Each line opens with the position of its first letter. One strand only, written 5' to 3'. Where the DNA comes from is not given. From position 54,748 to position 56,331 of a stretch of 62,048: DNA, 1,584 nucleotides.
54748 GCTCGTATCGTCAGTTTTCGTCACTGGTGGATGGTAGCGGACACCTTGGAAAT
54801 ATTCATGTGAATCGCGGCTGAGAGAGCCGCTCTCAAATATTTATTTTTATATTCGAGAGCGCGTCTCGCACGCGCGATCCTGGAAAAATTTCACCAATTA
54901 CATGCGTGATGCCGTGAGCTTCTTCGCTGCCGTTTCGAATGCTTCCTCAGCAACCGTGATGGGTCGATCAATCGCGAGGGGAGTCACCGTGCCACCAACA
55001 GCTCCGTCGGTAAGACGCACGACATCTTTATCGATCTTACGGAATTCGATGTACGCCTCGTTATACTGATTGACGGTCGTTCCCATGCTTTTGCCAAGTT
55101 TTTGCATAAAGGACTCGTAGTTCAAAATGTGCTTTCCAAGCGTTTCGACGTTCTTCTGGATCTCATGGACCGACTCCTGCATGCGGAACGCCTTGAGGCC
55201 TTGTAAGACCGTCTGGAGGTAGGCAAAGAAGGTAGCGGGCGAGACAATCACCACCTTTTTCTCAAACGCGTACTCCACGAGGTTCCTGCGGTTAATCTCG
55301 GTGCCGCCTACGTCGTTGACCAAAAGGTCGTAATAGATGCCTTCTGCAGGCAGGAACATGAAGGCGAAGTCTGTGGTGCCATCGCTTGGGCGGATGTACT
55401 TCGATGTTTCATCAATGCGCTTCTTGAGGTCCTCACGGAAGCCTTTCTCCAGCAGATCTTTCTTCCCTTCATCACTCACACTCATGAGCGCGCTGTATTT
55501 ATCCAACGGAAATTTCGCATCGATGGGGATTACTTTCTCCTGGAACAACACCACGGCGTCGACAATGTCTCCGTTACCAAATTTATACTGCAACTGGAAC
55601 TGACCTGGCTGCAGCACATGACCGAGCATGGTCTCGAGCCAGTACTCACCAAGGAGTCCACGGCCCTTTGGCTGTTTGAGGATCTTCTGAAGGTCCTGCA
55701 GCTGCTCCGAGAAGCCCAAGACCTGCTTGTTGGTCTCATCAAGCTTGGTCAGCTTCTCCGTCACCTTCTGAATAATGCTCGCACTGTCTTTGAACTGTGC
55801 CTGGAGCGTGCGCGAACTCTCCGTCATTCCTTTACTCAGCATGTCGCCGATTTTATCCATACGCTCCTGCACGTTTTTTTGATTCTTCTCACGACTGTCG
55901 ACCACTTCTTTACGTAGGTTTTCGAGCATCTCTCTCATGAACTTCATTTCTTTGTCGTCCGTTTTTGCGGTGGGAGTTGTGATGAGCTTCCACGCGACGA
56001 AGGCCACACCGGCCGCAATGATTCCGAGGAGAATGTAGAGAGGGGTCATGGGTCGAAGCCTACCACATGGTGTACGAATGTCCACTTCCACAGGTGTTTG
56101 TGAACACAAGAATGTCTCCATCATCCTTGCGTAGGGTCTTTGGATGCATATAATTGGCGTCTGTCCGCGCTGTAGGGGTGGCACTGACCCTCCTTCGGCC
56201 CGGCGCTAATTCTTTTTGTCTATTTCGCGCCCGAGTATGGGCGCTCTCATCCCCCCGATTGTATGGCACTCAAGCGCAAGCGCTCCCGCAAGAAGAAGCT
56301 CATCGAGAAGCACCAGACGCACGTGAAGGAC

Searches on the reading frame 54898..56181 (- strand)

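Call 24: search_protein_families(library=pfam, proteins=[window:54898-56181:-], max_evalue=0.00001)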
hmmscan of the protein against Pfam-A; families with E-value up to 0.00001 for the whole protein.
window:54898-56181:- (427 aa): 1 family
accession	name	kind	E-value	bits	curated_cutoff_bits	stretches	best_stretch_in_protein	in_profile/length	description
PF02646.22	RmuC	-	2.1e-49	168.6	26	1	107-380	2-270/291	RmuC family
